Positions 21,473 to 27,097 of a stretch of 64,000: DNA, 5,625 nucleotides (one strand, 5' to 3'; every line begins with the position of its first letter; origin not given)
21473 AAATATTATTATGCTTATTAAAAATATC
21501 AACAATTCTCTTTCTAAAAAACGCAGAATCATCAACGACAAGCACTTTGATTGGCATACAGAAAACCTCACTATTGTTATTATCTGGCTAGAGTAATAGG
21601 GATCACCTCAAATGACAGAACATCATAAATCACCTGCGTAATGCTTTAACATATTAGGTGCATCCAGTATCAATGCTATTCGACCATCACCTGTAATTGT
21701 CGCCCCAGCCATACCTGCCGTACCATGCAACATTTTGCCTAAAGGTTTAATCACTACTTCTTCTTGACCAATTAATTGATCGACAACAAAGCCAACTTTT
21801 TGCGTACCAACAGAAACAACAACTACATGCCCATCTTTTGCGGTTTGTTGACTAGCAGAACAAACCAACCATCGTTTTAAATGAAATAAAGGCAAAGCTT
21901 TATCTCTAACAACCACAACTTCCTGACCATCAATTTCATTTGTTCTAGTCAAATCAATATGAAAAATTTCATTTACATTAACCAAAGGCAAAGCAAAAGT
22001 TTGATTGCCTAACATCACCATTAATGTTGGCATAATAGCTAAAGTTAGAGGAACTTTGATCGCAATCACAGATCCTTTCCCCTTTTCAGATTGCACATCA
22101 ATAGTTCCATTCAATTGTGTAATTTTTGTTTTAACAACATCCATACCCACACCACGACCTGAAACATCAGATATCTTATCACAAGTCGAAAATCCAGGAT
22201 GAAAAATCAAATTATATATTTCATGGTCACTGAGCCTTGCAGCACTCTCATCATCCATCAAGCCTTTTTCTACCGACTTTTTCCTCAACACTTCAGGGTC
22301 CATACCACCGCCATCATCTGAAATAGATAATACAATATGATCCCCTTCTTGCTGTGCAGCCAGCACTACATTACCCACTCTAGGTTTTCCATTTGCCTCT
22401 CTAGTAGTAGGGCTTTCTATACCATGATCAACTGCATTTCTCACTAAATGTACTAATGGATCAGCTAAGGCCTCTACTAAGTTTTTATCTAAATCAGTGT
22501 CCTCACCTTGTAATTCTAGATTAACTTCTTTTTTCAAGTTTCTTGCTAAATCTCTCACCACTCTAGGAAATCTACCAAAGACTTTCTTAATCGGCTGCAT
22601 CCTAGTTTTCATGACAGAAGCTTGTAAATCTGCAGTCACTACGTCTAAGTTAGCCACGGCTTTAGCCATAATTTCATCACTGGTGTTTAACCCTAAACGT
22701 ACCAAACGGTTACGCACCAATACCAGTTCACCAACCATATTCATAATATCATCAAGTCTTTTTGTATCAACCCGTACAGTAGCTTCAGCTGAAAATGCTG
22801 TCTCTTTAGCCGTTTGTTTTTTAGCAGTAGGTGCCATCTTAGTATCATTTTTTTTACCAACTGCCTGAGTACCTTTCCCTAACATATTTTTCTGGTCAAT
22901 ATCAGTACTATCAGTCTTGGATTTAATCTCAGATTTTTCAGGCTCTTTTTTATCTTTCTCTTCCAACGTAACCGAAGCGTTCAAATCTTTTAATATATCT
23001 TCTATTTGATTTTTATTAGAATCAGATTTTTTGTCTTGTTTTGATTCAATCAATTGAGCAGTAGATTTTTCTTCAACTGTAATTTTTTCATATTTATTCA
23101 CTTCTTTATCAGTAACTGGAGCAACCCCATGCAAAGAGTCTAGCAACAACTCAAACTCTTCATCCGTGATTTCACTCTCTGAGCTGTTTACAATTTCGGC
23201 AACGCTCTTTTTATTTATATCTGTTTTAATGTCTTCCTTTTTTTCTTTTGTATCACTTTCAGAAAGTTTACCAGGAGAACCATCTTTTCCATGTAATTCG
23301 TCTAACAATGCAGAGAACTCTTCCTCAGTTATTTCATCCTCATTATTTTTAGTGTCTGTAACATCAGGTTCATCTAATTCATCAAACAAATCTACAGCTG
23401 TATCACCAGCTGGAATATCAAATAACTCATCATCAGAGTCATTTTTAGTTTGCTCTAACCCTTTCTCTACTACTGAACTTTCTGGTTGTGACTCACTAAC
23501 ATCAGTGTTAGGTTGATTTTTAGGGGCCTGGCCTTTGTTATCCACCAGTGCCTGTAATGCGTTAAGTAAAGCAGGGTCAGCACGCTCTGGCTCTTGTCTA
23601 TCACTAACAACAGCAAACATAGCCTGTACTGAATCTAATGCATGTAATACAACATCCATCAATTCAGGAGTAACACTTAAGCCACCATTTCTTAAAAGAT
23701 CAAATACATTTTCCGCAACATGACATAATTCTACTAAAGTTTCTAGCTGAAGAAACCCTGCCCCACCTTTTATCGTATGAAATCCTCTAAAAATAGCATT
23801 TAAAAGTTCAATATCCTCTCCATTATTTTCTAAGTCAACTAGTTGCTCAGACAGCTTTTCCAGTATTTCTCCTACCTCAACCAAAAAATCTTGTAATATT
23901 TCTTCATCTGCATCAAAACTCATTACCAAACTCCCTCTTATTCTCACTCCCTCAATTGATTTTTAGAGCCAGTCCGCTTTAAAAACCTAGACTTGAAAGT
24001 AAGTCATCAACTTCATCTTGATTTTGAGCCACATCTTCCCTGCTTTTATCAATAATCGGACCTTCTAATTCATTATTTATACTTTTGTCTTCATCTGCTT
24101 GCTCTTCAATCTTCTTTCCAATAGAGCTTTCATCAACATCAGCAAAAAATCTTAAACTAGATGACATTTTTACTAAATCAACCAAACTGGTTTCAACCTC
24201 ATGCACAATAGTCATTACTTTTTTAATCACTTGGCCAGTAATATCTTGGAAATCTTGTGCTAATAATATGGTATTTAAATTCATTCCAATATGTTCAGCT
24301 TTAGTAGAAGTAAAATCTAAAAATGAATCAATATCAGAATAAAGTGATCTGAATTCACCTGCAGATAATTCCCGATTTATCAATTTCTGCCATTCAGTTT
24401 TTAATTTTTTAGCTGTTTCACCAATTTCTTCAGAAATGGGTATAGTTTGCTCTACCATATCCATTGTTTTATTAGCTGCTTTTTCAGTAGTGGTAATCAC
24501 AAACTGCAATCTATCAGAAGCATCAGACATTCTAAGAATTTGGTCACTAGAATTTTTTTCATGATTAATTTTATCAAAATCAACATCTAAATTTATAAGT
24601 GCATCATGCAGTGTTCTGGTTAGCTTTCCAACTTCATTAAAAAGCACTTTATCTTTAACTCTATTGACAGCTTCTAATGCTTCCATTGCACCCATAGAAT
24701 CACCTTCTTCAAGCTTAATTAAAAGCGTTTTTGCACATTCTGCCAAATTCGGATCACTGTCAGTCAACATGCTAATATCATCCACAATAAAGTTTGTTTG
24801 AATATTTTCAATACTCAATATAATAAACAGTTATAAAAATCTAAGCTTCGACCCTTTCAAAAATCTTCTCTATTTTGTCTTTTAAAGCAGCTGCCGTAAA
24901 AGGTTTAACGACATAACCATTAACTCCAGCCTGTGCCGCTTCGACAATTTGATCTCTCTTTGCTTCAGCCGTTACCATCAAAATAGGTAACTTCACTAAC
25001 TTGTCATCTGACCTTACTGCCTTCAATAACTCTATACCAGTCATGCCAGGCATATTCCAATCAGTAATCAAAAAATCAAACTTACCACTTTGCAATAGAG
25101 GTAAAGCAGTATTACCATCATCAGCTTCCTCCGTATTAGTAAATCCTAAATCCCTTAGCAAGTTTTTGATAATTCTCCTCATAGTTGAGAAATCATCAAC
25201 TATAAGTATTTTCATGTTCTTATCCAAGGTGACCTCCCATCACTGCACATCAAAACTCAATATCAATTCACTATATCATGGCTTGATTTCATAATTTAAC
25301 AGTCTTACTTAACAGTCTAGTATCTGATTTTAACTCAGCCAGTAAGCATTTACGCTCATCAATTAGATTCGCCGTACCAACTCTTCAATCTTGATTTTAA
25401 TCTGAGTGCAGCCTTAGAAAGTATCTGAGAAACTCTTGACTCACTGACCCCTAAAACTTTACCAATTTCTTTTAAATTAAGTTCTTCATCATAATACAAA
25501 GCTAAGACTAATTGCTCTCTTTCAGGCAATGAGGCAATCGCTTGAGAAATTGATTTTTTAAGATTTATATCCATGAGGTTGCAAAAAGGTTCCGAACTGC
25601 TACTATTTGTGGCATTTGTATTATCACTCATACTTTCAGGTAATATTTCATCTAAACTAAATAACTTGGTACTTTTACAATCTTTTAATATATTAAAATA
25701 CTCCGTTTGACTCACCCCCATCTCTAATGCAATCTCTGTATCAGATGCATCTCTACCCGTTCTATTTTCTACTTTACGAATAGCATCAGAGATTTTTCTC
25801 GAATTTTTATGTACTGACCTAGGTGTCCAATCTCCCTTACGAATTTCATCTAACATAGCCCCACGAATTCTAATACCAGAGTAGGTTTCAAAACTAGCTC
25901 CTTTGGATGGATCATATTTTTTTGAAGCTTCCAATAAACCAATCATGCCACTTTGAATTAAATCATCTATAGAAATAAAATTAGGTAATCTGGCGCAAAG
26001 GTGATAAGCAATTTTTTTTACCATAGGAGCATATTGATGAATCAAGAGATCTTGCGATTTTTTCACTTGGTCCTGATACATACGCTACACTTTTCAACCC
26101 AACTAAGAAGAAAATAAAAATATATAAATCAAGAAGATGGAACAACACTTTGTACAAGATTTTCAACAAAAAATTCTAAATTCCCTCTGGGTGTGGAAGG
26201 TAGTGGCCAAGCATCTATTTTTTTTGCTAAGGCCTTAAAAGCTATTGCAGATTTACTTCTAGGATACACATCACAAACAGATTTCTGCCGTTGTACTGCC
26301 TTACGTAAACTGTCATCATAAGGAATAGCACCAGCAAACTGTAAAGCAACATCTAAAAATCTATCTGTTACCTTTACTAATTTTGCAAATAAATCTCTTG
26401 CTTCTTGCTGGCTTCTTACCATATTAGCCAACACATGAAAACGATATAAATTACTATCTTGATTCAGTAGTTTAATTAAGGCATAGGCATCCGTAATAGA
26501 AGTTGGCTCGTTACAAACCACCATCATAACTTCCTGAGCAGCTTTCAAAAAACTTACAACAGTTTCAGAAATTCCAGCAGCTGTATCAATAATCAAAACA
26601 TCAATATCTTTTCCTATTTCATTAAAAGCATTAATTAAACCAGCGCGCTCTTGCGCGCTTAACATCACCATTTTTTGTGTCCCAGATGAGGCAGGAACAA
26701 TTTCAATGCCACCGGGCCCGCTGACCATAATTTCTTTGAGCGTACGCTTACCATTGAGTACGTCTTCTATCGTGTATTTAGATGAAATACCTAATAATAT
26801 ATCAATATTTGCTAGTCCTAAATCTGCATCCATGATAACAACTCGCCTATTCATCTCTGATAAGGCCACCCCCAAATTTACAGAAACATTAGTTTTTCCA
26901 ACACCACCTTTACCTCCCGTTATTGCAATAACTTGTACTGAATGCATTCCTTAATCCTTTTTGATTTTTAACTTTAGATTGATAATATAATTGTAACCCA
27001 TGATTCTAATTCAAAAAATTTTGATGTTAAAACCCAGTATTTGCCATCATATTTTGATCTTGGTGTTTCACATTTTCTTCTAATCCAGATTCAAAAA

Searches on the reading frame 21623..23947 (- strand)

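Call 58: search_protein_families(library=pfam, proteins=[window:21623-23947:-], max_evalue=0.0001)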
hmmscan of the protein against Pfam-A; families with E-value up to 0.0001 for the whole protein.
window:21623-23947:- (774 aa): 4 families
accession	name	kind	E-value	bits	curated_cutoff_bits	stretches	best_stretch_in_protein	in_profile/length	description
PF01584.24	CheW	-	2.1e-29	102.4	23.5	1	642-769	3-136/138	CheW-like domain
PF01627.28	Hpt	-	2.6e-18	66.5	24.6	1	16-109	1-83/84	Hpt domain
PF02518.31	HATPase_c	-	3.5e-18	66.5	26.4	1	496-635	4-110/111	Histidine kinase-, DNA gyrase B-, and HSP90-like ATPase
PF02895.20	H-kinase_dim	-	3.2e-14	53.6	23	1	389-448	2-68/68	Signal transducing histidine kinase, homodimeric domain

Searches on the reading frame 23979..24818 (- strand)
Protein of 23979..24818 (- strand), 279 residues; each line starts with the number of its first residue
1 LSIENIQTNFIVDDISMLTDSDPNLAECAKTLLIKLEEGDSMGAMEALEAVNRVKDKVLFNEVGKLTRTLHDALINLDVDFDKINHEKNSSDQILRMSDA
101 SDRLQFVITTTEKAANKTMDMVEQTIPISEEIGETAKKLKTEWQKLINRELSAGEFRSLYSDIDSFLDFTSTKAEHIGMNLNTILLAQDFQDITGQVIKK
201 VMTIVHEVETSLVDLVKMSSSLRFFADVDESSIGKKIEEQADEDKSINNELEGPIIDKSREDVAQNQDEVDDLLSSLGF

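Call 58: search_protein_families(library=pfam, proteins=[window:23979-24818:-], max_evalue=0.0001)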
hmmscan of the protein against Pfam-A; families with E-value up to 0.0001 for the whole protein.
window:23979-24818:- (279 aa): 1 family
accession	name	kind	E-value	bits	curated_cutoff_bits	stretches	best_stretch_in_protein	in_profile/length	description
PF04344.18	CheZ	-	6.7e-66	222.5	30.7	1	59-279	3-203/203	Chemotaxis phosphatase, CheZ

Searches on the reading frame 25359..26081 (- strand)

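Call 58: search_protein_families(library=pfam, proteins=[window:25359-26081:-], max_evalue=0.0001)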
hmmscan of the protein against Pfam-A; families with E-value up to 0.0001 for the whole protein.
window:25359-26081:- (240 aa): 6 families
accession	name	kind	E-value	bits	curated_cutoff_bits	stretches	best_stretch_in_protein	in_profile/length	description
PF04545.22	Sigma70_r4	-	1.3e-19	69.8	24.1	1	181-229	1-49/50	Sigma-70, region 4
PF04542.20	Sigma70_r2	-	7.4e-19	67.8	24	1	13-86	1-71/71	Sigma-70 region 2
PF08281.18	Sigma70_r4_2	-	1.7e-10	40.8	25.7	1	177-227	3-53/54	Sigma-70, region 4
PF04539.22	Sigma70_r3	-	3.7e-10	40.2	25.3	1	94-144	3-53/78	Sigma-70 region 3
PF04967.18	HTH_10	-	1.2e-05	25.4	23.1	0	200-225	23-48/53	HTH DNA binding domain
PF13384.12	HTH_23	-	5.7e-05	23.3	24.6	0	187-222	4-39/50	Homeodomain-like domain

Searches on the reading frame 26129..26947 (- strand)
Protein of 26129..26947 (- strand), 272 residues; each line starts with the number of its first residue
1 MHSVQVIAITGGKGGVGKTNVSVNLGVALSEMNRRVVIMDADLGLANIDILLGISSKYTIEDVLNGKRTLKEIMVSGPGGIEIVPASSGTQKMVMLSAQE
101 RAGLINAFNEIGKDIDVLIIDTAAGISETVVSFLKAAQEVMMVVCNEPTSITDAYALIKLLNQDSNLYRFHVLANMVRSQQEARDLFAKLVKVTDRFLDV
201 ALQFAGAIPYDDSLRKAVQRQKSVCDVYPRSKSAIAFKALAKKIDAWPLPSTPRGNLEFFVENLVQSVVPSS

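Call 58: search_protein_families(library=pfam, proteins=[window:26129-26947:-], max_evalue=0.0001)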
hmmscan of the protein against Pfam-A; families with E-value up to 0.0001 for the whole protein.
window:26129-26947:- (272 aa): 7 families
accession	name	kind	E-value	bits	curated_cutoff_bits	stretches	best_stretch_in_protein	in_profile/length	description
PF10609.15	ParA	-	3.1e-20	73.1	27.1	1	5-244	4-245/246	NUBPL iron-transfer P-loop NTPase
PF13614.12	AAA_31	-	8.7e-18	65.3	27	1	5-163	2-166/177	AAA domain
PF01656.29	CbiA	-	5.3e-17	62.4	25.4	1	7-224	1-125/125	CobQ/CobB/MinD/ParA nucleotide binding domain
PF00142.24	Fer4_NifH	-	4.8e-13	49.6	25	1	7-254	3-254/271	4Fe-4S iron sulfur cluster binding proteins, NifH/frxC family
PF02374.21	ArsA_ATPase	-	7.3e-08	32.4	24.3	1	9-42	5-38/305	Anion-transporting ATPase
PF06564.18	CBP_BcsQ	-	3.5e-07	30.4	21.3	1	5-242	2-231/234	Cellulose biosynthesis protein BcsQ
PF09140.17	MipZ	-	8.5e-06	25.7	20.7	1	6-186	2-168/262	ATPase MipZ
